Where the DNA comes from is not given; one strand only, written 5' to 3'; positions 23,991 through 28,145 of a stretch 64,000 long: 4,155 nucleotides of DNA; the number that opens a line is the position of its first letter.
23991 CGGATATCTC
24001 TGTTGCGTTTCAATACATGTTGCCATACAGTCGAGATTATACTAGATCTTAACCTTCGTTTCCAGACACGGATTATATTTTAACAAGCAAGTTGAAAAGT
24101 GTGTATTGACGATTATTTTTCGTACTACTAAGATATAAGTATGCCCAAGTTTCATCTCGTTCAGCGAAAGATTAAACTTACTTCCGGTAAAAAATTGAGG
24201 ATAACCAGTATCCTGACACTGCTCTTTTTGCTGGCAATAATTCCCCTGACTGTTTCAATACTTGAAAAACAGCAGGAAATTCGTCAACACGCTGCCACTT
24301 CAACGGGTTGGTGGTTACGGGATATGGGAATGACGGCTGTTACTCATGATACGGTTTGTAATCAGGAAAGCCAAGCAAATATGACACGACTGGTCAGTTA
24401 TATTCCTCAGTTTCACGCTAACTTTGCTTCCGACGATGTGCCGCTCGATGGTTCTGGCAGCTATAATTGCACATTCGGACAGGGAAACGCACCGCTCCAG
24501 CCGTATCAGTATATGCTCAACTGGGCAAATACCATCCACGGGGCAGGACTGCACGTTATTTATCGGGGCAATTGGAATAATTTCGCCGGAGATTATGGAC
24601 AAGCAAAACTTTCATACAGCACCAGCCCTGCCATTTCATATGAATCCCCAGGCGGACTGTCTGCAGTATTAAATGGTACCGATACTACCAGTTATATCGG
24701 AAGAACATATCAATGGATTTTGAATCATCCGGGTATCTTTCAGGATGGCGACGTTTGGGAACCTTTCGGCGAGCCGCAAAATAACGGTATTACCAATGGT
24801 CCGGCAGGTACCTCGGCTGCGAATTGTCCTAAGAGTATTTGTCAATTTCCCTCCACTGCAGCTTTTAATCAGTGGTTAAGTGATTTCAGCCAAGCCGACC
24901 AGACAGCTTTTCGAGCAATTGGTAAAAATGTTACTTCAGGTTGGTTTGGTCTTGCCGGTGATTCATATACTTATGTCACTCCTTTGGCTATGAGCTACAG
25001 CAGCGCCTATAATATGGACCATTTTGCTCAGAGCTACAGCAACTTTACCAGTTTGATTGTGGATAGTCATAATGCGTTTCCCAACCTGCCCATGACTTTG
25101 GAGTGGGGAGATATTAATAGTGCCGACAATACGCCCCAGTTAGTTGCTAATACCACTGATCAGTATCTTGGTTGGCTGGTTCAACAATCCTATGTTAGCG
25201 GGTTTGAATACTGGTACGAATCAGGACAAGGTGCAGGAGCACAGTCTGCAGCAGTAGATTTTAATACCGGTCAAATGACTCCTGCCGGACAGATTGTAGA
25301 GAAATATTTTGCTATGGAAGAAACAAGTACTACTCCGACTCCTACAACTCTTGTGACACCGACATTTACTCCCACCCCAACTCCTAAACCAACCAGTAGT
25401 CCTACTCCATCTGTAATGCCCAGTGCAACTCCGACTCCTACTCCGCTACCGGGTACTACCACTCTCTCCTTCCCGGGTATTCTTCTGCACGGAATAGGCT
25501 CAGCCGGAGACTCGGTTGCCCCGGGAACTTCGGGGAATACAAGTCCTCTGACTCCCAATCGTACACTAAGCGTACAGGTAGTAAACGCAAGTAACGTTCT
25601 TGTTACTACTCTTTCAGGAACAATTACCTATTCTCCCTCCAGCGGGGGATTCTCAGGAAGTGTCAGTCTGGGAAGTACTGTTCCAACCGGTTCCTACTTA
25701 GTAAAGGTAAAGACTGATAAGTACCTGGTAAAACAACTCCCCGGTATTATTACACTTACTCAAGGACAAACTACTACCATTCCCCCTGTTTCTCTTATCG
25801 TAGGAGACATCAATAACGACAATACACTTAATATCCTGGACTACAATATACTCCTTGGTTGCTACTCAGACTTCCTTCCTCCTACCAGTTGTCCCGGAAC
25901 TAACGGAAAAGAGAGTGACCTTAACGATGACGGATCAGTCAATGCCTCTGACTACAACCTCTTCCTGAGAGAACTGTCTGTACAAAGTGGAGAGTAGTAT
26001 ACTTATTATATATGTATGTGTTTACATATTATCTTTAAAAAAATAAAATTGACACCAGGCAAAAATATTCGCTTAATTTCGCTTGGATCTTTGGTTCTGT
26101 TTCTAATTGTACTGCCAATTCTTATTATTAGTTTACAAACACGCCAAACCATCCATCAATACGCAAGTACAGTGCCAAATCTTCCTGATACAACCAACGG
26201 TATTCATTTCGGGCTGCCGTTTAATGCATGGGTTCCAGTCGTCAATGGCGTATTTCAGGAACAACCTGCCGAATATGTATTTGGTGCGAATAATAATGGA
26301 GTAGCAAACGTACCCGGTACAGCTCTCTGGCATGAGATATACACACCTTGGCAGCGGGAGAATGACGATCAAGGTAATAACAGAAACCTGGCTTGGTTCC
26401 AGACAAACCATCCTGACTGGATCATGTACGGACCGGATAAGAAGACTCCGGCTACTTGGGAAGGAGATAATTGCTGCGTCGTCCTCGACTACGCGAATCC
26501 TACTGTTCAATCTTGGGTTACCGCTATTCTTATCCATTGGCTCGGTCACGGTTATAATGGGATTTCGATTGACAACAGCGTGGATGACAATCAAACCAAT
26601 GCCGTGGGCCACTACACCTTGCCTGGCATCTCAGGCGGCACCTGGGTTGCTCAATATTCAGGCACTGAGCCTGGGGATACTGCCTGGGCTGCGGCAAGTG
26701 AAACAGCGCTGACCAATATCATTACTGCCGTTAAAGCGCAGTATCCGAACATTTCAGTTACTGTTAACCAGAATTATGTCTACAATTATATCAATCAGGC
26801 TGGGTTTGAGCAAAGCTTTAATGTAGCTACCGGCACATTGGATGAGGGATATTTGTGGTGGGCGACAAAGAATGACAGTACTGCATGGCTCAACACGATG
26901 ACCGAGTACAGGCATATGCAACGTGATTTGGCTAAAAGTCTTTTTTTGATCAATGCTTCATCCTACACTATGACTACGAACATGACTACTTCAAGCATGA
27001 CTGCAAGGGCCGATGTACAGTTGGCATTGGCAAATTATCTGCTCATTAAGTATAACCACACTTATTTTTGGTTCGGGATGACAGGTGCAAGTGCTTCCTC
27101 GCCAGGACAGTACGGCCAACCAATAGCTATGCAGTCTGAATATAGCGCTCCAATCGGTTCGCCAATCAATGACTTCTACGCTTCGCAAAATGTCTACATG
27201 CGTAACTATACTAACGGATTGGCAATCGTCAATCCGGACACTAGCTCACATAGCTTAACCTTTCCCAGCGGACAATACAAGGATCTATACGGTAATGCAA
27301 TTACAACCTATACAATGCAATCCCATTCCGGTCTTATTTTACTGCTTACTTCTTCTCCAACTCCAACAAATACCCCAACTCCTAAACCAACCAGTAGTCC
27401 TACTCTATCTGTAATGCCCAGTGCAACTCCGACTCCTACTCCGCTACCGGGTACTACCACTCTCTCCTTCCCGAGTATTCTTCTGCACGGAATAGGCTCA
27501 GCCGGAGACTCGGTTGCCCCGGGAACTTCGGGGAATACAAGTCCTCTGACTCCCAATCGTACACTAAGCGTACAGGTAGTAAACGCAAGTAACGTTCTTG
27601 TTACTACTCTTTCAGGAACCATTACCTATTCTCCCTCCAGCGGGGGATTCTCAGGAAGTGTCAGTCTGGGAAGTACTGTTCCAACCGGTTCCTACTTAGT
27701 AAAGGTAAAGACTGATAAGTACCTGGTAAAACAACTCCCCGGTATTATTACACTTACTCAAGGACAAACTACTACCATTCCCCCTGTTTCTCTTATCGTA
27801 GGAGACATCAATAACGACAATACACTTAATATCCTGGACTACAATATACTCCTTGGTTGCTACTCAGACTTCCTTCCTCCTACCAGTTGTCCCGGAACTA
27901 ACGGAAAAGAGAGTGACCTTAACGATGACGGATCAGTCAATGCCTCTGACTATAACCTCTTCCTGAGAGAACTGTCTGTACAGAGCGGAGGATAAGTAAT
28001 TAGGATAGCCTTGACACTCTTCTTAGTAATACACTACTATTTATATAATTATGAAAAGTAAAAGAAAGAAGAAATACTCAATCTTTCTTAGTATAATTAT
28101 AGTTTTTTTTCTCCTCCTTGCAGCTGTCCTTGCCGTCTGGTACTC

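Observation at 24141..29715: Three secreted glycoside hydrolases with identical C-terminal dockerin modules: cellulosome-like parts without a visible scaffoldin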

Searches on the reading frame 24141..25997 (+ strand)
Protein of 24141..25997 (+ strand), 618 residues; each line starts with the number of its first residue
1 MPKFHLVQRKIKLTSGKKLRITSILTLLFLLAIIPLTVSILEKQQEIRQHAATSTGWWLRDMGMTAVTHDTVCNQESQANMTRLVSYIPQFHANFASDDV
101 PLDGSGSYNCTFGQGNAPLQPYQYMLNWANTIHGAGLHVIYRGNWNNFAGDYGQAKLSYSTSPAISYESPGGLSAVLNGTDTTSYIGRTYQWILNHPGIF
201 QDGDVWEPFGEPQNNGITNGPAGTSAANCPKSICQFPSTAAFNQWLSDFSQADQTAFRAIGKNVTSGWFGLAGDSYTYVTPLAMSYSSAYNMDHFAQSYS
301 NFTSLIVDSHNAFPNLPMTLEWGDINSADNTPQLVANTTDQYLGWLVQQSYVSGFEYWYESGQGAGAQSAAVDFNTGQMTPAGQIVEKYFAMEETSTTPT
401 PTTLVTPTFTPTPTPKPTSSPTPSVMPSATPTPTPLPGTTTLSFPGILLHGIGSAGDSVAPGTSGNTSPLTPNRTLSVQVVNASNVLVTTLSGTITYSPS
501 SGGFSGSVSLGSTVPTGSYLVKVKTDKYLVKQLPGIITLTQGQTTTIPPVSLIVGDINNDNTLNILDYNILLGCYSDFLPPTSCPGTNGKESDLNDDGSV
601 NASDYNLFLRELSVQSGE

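Call 3: search_protein_families(library=pfam, proteins=[window:24141-25997:+], max_evalue=1)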
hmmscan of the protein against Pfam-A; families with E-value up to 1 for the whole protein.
window:24141-25997:+ (618 aa): 4 families
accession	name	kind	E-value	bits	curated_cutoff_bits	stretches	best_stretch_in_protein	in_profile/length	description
PF00404.24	Dockerin_1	-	4.6e-07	30.4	22.9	1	555-611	2-55/57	Dockerin type I domain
PF01835.25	MG2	-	0.073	13.9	32.8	1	473-527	33-84/96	MG2 domain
PF03579.19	SHP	-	0.12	12.4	27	1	22-53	22-53/65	Small hydrophobic protein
PF18580.7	HTH_SUN2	-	0.24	12.1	30.4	1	40-72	16-48/58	SUN2 helix-turn-helix domain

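Call 4: search_protein_families(library=ncbifam, proteins=[window:24141-25997:+], max_evalue=1)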
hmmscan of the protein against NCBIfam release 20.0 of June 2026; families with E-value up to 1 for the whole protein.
window:24141-25997:+ (618 aa): 3 families
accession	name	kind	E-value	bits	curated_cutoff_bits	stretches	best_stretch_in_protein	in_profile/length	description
TIGR04183.1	Por_Secre_tail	domain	0.052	13.5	23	1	477-528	14-63/72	T9SS type A sorting domain-containing protein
NF037973.1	metallo_SslE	exception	0.19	9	3000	1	398-443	49-94/1519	lipoprotein metalloprotease SslE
NF004173.0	PRK05641.1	equivalog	0.55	10.8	199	0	405-462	51-109/153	putative acetyl-CoA carboxylase biotin carboxyl carrier protein subunit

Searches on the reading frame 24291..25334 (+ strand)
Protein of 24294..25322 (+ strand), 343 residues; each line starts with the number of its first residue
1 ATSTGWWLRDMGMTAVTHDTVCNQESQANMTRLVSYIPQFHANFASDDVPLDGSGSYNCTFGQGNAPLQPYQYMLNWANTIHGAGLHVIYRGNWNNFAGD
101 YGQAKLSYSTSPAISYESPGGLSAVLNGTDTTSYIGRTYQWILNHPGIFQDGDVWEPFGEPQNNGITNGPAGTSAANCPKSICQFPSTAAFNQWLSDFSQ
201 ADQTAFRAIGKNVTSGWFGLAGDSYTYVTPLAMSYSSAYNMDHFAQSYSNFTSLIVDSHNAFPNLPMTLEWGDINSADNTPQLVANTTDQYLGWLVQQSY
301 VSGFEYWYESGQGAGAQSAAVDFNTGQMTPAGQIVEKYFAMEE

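Call 40: search_solved_structures(query=window:24294-25322:+, max_evalue=10, show_alignments=2)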
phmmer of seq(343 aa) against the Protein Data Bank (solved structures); distinct sequences matched with E-value up to 10: 0.

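Call 44: find_homologous_proteins(query=window:24294-25322:+)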
Query seq(343 aa) (343 aa): 15 proteins with E <= 0.001 among 1323 candidates.
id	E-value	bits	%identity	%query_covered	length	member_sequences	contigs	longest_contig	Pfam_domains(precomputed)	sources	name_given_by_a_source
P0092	3.0e-175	601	79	96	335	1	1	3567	-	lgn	-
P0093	2.0e-168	578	73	99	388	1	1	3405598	-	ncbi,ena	-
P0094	1.2e-137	477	61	99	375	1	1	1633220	-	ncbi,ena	-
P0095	3.0e-137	476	62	98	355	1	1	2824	-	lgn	-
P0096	2.1e-136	473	61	99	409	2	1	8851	-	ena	-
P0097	1.1e-129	451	59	98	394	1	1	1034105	-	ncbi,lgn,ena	-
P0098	1.2e-127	444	59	99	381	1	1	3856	-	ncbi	-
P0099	8.3e-120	418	55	99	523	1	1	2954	-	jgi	jgi:hypothetical protein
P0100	9.3e-120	418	66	82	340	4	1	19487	-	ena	-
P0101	7.7e-113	395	55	96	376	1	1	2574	-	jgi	jgi:hypothetical protein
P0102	6.6e-108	379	64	76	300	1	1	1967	-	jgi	jgi:hypothetical protein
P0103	3.3e-107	377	67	74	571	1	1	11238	-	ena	-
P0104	1.6e-100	355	61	76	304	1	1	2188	-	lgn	-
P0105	1.4e-93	332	50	90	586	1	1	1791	-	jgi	jgi:hypothetical protein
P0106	4.4e-89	317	69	60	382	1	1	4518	-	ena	-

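Call 53: predict_structure(alignment_id=A4)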
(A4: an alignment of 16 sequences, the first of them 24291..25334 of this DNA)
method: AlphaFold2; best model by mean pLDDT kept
length: 348 residues; sequences in the alignment: 16
mean_pLDDT: 78.6   pTM: 0.84
mean pLDDT of the five models: 78.6, 76.9, 74.9, 73.4, 65.8
residues with pLDDT >= 90: 129; 70-90: 129; 50-70: 56; < 50: 34
segments of 3 or more residues with pLDDT < 50: 1-4, 97-117, 162-164, 346-348
pLDDT, mean of each block of 10 residues (from residue 1): 66 82 82 94 91 58 61 89 96 60 38 49 89 84 94 85 60 61 71 88 96 89 81 88 81 89 90 62 87 91 86 62 89 93 64
secondary structure, 60 per line:
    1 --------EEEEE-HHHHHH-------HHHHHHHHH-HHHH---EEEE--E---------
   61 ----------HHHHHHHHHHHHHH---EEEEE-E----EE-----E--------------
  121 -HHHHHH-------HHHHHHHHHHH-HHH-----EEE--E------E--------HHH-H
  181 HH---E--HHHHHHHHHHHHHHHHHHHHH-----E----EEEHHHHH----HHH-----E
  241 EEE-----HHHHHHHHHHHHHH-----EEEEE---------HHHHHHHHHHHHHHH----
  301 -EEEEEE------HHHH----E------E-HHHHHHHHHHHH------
elements in order: E9-13 H15-20 H28-36 H38-41 E45-48 H71-84 E88-92 H122-127 H135-145 E155-157 H189-209 E220-222 H223-227 E240-243 H249-262 E268-272 H282-296 E302-307 H314-317 H331-342

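Call 70: find_encoding_contigs(protein=P0093, flank=4000, max_places=1)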
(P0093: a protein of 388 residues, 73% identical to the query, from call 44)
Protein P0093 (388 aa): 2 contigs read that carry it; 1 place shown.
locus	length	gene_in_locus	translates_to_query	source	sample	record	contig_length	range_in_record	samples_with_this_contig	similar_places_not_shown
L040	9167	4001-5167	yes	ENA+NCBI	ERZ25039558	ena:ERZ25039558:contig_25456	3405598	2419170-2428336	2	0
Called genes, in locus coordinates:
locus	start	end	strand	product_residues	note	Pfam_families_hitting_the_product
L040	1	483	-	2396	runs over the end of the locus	PF00698:Acyl_transf_1, PF00109:ketoacyl-synt, PF02801:Ketoacyl-synt_C, PF00109:ketoacyl-synt, PF08659:KR, PF00106:adh_short, PF13561:adh_short_C2, PF21089:PKS_DH_N, +3 more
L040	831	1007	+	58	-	-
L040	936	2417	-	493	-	PF09594:GT87 (weak)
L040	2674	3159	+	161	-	PF00578:AhpC-TSA, PF08534:Redoxin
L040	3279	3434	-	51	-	-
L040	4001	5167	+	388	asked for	-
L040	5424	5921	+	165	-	PF00578:AhpC-TSA, PF08534:Redoxin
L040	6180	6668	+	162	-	-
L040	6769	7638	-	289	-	-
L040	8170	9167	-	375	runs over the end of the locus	PF00154:RecA_N, PF06745:ATPase (weak), PF08423:Rad51, PF27531:MT3502_N (weak), PF21096:RecA_C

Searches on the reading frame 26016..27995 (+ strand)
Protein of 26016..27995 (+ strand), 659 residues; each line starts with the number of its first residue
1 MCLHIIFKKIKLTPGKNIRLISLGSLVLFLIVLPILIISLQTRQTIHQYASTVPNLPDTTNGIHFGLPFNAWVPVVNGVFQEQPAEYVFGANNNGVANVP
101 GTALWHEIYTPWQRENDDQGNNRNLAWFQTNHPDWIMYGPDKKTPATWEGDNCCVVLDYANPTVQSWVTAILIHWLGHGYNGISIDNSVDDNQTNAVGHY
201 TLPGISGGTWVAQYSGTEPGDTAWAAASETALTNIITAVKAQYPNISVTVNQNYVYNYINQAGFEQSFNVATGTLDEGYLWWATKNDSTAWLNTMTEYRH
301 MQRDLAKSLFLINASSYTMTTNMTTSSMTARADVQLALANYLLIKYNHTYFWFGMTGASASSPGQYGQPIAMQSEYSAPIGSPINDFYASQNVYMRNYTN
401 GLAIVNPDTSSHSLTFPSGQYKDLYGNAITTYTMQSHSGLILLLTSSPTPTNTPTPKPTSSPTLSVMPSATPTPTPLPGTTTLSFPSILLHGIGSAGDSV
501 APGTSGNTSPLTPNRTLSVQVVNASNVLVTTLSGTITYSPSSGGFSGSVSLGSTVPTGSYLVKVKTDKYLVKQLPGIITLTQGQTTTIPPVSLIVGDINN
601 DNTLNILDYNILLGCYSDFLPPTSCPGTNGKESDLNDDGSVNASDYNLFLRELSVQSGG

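Call 3: search_protein_families(library=pfam, proteins=[window:26016-27995:+], max_evalue=1)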
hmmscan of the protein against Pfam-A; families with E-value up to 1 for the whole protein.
window:26016-27995:+ (659 aa): 3 families
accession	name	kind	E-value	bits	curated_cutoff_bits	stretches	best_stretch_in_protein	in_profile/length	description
PF14885.12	GHL15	-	5.2e-14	53.3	27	1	115-401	26-270/271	Hypothetical glycosyl hydrolase family 15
PF00404.24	Dockerin_1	-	8.4e-07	29.5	22.9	1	596-652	2-55/57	Dockerin type I domain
PF01835.25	MG2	-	0.078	13.8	32.8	1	514-568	33-84/96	MG2 domain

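Call 4: search_protein_families(library=ncbifam, proteins=[window:26016-27995:+], max_evalue=1)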
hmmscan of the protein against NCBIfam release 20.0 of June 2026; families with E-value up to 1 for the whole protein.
window:26016-27995:+ (659 aa): 0 families

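Call 42: search_solved_structures(query=window:26016-27995:+, max_evalue=1, show_alignments=1)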
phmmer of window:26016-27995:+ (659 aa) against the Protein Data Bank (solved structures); distinct sequences matched with E-value up to 1: 9.
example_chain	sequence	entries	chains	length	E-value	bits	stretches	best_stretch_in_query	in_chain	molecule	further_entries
2b59_B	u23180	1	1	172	2.9e-05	26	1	552-649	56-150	Cellulosomal scaffolding protein A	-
3kcp_A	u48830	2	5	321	0.00012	24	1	552-649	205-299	Cellulosomal-scaffolding protein A | Cellulosome anchoring protein cohesin region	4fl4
5g5d_B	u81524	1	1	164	0.00024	23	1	552-649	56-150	CELLULOSOMAL-SCAFFOLDING PROTEIN A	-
2y3n_B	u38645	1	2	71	0.0065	18.2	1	594-648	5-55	CELLULOSOMAL FAMILY-48 PROCESSIVE GLYCOSIDE HYDROLASE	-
4fl4_A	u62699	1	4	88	0.056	15.2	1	595-652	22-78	Glycoside hydrolase family 9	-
2ccl_B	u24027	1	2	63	0.21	13.2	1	593-652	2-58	ENDO-1,4-BETA-XYLANASE Y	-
6kg9_A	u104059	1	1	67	0.55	11.9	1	593-654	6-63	And cellulose-binding endoglucanase family 9 CelL ortholog dockerin domain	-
6kgc_B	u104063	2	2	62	0.72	11.5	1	593-653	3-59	And cellulose-binding endoglucanase family 9 CelL ortholog dockerin domain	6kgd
2mte_A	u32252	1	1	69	0.98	11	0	594-652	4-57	Cellulose 1,4-beta-cellobiosidase (reducing end) CelS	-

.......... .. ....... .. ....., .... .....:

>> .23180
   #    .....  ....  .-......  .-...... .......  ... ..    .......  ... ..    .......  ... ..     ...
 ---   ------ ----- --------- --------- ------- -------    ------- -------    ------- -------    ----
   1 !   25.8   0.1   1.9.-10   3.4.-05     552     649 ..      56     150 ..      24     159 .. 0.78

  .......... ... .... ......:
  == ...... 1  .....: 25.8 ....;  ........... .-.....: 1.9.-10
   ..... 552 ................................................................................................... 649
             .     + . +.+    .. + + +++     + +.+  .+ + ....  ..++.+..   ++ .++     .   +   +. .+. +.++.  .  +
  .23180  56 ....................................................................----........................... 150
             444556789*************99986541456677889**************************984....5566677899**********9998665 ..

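Call 87: find_encoding_contigs(protein=window:26016-27995:+, flank=10000, max_places=6)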
Protein window:26016-27995:+ (659 aa): no gene with exactly this product is on record in the collection.

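Call 89: list_cluster_members(proteins=[window:26016-27995:+, P0118, window:24141-25997:+, window:28051-29715:+])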
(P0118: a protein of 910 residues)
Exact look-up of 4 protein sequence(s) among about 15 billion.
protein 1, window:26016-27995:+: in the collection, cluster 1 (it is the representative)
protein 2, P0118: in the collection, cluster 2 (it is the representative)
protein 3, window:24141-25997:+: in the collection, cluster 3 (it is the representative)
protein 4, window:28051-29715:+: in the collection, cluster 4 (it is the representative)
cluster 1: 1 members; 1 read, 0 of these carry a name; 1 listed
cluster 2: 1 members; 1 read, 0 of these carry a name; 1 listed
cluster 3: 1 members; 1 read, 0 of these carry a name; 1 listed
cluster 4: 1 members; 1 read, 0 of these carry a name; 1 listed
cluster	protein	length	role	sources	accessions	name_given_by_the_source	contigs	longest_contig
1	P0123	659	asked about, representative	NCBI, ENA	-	-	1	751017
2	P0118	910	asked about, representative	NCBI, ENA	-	-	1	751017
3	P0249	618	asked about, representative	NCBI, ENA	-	-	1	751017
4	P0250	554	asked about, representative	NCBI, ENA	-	-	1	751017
